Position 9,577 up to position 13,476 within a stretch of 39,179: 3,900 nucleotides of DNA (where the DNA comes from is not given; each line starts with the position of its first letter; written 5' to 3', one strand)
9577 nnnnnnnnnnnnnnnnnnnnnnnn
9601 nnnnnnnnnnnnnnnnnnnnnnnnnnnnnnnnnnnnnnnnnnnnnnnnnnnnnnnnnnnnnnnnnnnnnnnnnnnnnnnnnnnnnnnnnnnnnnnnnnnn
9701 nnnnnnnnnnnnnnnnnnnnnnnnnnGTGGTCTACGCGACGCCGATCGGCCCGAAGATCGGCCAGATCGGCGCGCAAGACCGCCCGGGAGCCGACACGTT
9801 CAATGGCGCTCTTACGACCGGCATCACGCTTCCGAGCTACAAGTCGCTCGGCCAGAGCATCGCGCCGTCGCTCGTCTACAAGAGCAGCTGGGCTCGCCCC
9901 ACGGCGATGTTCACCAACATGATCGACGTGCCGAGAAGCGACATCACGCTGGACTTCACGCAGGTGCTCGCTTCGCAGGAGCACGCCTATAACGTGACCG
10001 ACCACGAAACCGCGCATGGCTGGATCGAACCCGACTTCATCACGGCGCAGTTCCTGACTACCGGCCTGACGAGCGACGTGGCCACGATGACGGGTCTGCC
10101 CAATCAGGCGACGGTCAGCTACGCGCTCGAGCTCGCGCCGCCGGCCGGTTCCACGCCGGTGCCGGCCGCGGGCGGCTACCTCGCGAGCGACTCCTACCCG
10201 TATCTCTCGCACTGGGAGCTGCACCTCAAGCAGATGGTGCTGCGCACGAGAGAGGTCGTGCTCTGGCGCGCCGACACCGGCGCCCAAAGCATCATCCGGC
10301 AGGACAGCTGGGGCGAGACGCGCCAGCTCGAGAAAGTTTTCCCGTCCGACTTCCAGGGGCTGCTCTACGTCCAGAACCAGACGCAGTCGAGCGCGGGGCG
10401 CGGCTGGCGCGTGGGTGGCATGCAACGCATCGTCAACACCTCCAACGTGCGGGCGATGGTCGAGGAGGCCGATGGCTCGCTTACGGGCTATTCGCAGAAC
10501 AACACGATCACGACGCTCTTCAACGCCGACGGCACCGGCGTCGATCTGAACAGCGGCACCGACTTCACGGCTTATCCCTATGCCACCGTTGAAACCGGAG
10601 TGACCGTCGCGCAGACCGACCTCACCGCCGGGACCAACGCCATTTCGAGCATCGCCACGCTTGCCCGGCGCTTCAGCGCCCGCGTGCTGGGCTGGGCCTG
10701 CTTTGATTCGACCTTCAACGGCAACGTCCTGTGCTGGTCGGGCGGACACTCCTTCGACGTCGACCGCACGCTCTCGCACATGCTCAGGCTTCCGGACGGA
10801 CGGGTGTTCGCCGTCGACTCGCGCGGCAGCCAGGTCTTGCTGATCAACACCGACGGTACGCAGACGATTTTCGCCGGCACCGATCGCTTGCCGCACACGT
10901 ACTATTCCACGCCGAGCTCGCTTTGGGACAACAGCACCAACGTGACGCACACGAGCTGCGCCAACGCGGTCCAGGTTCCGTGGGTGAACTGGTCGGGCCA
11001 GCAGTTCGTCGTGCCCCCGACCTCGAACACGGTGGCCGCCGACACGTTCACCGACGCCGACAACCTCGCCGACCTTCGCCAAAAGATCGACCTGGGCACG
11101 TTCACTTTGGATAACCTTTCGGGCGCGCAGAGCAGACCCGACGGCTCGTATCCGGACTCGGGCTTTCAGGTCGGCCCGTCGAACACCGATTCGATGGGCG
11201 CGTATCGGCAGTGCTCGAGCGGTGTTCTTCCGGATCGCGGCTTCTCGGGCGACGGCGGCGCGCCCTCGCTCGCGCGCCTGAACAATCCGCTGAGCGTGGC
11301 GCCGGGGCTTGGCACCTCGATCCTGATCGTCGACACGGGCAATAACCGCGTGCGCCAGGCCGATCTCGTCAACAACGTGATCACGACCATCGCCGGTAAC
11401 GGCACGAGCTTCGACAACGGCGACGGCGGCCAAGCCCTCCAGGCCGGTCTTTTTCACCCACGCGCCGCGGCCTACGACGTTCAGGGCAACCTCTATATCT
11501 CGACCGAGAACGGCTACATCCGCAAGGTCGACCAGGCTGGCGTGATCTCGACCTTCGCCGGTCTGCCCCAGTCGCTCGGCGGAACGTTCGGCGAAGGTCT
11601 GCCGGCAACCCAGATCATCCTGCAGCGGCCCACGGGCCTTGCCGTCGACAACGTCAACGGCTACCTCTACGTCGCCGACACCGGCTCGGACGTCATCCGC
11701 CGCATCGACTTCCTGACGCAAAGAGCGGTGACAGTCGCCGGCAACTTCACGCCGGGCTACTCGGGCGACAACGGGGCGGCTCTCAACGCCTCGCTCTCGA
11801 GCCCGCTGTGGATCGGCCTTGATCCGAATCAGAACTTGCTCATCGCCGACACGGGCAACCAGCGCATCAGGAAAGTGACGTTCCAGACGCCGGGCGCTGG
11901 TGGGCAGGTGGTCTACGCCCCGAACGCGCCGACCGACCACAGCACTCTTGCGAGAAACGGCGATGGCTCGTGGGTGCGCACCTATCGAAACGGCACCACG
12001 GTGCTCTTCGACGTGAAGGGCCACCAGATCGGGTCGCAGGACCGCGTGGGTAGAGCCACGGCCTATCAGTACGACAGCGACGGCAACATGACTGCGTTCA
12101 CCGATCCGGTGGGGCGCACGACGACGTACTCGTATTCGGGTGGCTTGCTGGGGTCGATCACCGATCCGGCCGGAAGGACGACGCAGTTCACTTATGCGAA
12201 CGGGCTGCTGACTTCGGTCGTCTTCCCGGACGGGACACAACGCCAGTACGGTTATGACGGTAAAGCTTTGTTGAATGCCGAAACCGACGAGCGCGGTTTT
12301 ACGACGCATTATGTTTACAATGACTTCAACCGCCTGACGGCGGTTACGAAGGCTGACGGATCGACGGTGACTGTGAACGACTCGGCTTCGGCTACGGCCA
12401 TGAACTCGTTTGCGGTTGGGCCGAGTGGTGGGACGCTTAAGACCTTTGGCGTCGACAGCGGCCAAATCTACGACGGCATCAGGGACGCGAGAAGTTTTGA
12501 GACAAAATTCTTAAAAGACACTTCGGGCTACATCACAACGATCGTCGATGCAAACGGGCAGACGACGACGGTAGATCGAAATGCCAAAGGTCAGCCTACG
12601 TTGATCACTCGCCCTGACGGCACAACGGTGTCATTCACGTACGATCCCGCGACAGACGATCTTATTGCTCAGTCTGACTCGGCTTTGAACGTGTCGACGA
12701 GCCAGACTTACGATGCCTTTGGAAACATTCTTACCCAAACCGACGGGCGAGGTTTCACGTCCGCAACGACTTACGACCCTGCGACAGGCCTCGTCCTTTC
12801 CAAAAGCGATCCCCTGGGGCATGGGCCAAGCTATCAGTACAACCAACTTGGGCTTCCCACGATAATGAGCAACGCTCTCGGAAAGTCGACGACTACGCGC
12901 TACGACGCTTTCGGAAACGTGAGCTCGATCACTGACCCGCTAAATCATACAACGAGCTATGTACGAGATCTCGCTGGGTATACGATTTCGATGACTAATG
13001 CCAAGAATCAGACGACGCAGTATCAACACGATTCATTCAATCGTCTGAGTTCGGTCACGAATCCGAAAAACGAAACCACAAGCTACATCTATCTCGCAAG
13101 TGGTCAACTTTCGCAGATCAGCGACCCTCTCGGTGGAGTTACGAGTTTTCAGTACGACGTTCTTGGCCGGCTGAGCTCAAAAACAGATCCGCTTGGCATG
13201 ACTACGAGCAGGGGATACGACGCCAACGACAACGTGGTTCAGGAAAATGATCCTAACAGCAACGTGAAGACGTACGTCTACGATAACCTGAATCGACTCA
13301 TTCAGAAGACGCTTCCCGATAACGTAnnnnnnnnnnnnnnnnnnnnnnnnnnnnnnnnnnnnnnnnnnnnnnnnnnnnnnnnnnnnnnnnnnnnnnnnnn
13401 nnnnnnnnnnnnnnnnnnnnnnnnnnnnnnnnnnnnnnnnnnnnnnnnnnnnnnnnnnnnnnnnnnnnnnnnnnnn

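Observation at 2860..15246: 4,100-aa bacterial RHS protein with a teneurin-like domain order on a ~16-module Ig stalk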

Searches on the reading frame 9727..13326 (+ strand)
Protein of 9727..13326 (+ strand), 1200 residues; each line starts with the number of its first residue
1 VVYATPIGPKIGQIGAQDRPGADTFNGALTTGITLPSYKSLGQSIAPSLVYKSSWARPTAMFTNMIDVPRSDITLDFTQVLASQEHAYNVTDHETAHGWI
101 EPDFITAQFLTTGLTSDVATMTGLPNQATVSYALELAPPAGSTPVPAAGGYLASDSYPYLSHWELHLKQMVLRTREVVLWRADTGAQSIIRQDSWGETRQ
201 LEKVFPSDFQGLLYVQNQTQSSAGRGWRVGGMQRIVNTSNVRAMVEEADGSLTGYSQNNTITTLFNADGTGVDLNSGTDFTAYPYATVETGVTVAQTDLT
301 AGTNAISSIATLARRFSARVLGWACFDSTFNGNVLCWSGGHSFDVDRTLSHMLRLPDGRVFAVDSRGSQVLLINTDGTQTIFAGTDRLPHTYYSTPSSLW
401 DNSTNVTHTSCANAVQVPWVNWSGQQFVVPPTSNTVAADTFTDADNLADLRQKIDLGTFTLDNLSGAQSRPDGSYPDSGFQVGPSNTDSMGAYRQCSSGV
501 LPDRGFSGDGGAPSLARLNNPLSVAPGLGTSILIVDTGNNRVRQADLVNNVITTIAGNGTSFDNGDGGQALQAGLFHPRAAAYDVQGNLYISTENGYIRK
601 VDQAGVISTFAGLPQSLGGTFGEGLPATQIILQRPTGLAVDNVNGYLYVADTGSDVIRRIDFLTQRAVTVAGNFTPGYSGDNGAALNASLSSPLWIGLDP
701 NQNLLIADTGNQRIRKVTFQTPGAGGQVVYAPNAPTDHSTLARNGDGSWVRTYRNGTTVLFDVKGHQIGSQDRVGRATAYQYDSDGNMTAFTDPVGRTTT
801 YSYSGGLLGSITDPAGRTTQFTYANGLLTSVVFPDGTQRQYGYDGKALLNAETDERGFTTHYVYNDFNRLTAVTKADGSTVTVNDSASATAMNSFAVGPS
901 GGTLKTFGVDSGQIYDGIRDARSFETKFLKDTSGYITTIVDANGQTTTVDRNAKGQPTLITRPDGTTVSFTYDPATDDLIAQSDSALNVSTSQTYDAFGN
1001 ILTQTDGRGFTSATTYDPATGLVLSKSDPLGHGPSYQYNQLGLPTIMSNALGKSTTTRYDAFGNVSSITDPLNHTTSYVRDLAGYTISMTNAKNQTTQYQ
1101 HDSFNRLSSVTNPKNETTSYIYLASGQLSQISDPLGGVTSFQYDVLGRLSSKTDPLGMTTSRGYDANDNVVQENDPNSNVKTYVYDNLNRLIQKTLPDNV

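Call 80: predict_structure(alignment_id=A3)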
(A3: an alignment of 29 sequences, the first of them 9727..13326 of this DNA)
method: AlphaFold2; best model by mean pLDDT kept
length: 1200 residues; sequences in the alignment: 29
mean_pLDDT: 82.4   pTM: 0.74
mean pLDDT of the five models: 82.4, 81.7, 81.4, 80.3, 78.4
residues with pLDDT >= 90: 558; 70-90: 428; 50-70: 126; < 50: 88
segments of 3 or more residues with pLDDT < 50: 1-5, 328-331, 400-407, 421-440, 448-490, 897-900
pLDDT, mean of each block of 10 residues (from residue 1): 51 69 74 93 92 90 78 76 62 81 81 77 72 77 56 83 82 80 60 79 71 87 93 88 87 89 90 88 90 87 77 76 58 56 75 91 89 89 84 60 50 63 39 46 50 36 35 39 44 68 76 79 91 93 91 90 80 91 94 93 92 81 81 91 93 90 90 82 88 93 93 92 75 83 93 94 96 94 93 95 95 95 96 95 95 95 90 93 85 55 69 84 89 82 91 87 95 91 94 94 94 94 93 92 93 94 94 94 93 94 91 94 93 93 94 94 91 91 88 80
secondary structure, 60 per line:
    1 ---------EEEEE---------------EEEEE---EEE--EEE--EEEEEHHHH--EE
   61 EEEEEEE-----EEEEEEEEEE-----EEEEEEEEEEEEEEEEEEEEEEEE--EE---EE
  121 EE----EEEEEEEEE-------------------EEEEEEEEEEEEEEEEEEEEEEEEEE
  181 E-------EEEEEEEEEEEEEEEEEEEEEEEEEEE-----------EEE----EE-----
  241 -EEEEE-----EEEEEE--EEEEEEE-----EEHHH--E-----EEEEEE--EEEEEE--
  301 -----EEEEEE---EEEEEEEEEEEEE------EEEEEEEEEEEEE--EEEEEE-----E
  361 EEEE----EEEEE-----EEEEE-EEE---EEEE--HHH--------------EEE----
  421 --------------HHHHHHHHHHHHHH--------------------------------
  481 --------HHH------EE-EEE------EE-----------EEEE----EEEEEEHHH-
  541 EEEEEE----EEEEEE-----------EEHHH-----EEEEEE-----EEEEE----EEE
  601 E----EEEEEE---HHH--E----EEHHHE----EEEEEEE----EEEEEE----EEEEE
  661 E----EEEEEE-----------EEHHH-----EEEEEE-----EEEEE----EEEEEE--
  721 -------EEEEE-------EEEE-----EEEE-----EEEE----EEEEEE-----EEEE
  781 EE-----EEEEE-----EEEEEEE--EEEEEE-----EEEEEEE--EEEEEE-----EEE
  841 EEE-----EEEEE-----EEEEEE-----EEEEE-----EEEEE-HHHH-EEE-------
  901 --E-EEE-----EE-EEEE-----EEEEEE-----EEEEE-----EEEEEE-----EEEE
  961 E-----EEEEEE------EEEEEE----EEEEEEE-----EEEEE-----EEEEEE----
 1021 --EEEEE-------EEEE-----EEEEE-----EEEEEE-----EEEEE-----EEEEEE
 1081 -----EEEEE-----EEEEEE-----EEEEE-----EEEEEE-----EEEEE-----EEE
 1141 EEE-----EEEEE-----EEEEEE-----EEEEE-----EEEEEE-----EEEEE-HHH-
elements in order (helices of 4 or more, strands of 3 or more residues): E10-14 E30-34 E38-40 E43-45 E48-52 H53-56 E59-67 E73-82 E88-111 E119-122 E127-135 E155-181 E189-215 E227-229 E242-246 E252-257 E260-266 E285-290 E293-298 E306-311 E315-327 E334-346 E349-354 E360-364 E369-373 E379-383 E385-387 E391-394 E414-416 H435-448 E501-503 E523-526 E531-536 E541-546 E551-556 E578-583 E589-593 E598-601 E606-611 E635-641 E646-651 E656-661 E666-671 E693-698 E704-708 E713-718 E728-732 E740-743 E749-752 E758-761 E766-771 E777-782 E788-792 E798-804 E807-812 E818-824 E827-832 E838-843 E849-853 E859-864 E870-874 E880-884 H886-889 E891-893 E905-907 E916-919 E925-930 E936-940 E946-951 E957-961 E967-972 E979-984 E989-995 E1001-1005 E1011-1016 E1023-1027 E1035-1038 E1044-1048 E1054-1059 E1065-1069 E1075-1080 E1086-1090 E1096-1101 E1107-1111 E1117-1122 E1128-1132 E1138-1143 E1149-1153 E1159-1164 E1170-1174 E1180-1185 E1191-1195
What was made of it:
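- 9727..10569 (+): FN-plug region, aa ~2290-2570. Boundaries are approximate. The AF2 model of aa 2290-3489 shows long beta hairpins here (call 80).
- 10570..11889 (+): NHL beta-propeller, aa ~2571-3010, with a low-confidence loop insert at about aa 2689-2779. Blade-like strand pattern in the model (call 80).
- On Bacterial teneurin-like proteins (TLP): Propeller strand pattern in the model (call 80).
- The AF2 model of aa 2290-3489 (pLDDT 82.4, pTM 0.74, call 80) ranks 9ifo_A first at E 3e-52 over 1,226 columns.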

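Call 82: fold_search(model_id=the predicted structure, library=pdb)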
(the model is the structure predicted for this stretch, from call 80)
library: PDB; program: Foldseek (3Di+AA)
matches with E <= 10: 1080; with E <= 0.001: 323
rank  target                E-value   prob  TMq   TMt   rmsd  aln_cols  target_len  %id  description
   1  9ifo_A                3.0e-52  1.00  0.40  0.35  18.0      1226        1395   19  Structure of Teneurin-Like Protein (TLP) (released 2026-03-11)
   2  8fia_A                1.0e-43  1.00  0.26  0.19  26.3      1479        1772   13  The structure of fly Teneurin self assembly (released 2023-05-03)
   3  7ban_A                2.8e-42  1.00  0.39  0.27  17.6      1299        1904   15  human Teneurin4 Mut C2 (released 2022-01-12)
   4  7bam_A                5.0e-42  1.00  0.27  0.19  24.2      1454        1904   14  human Teneurin4 WT C2 (released 2021-12-01)
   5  8r51_A                6.0e-42  1.00  0.24  0.18  28.1      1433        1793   12  Mouse teneurin-3 non-compact subunit - A1B1 isoform (released 2024-05-08)
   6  6ske_A                8.0e-42  1.00  0.28  0.20  22.6      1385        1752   14  Teneurin 2 in complex with Latrophilin 2 Lec domain (released 2020-02-12)
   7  6fb3_A                1.0e-41  1.00  0.27  0.19  29.5      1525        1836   13  Teneurin 2 Partial Extracellular Domain (released 2018-03-28)
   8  8r54_A                1.5e-41  1.00  0.24  0.16  23.6      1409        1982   14  Mouse teneurin-3 non-compact subunit - A0B0 isoform (released 2024-05-08)
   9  9g2f_A                1.8e-41  1.00  0.27  0.20  29.0      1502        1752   13  Mouse Teneurin2 dimer variant A1B1 (released 2026-01-21)
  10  6vhh_A                3.9e-41  1.00  0.27  0.20  22.9      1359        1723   14  Human Teneurin-2 and human Latrophilin-3 binary complex (released 2020-06-03)
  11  9g42_A                7.7e-41  1.00  0.26  0.19  28.9      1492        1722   13  Mouse Teneurin2 dimer variant A0B0 (released 2026-01-21)
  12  8r50_A                8.9e-40  1.00  0.23  0.16  32.1      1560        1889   12  Mouse teneurin-3 compact dimer - A1B1 isoform (released 2024-05-08)
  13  6fay                  1.1e-35  1.00  0.26  0.22  24.9      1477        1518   13  Teneurin3 monomer (released 2018-03-28)
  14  8qja_D                1.7e-32  1.00  0.35  0.40  10.8       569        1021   19  T6SS-linked Rhs repeat protein - Advenella mimigardefordensis VgrG-Rhs core (released 2024-09-25)
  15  8qja_A                4.0e-32  1.00  0.34  0.40   9.6       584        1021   18  T6SS-linked Rhs repeat protein - Advenella mimigardefordensis VgrG-Rhs core (released 2024-09-25)
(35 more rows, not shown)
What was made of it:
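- On Tc toxin BC components: The fold match is weak (call 82).
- Closest known: TcB-TcC cocoons of Tc. Different: The fold match is much weaker (E ~1e-18, call 82).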

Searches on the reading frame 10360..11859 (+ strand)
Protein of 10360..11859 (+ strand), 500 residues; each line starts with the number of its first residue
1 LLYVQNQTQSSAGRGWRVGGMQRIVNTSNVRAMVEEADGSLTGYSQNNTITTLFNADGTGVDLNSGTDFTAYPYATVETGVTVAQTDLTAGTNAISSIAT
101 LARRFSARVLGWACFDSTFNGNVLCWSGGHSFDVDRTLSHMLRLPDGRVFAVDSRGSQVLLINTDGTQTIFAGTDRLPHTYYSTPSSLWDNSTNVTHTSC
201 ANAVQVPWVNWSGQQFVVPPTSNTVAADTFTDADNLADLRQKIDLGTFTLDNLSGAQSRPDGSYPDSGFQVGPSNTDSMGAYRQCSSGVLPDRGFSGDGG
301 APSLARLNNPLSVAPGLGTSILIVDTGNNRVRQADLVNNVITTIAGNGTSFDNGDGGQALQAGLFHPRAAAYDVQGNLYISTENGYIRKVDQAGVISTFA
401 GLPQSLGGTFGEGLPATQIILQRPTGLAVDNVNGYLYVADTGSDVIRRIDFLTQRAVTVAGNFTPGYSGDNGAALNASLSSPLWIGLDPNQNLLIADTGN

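Call 8: search_protein_families(library=pfam, proteins=[window:10360-11859:+], max_evalue=1)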
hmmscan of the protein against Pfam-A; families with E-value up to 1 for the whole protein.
window:10360-11859:+ (500 aa): 2 families
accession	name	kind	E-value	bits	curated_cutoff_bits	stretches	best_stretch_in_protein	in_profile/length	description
PF25021.1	TEN_NHL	-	6.5e-17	62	27.1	1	353-450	130-227/357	Teneurin NHL domain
PF01436.27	NHL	-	3.6e-09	36.7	20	1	421-442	1-21/28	NHL repeat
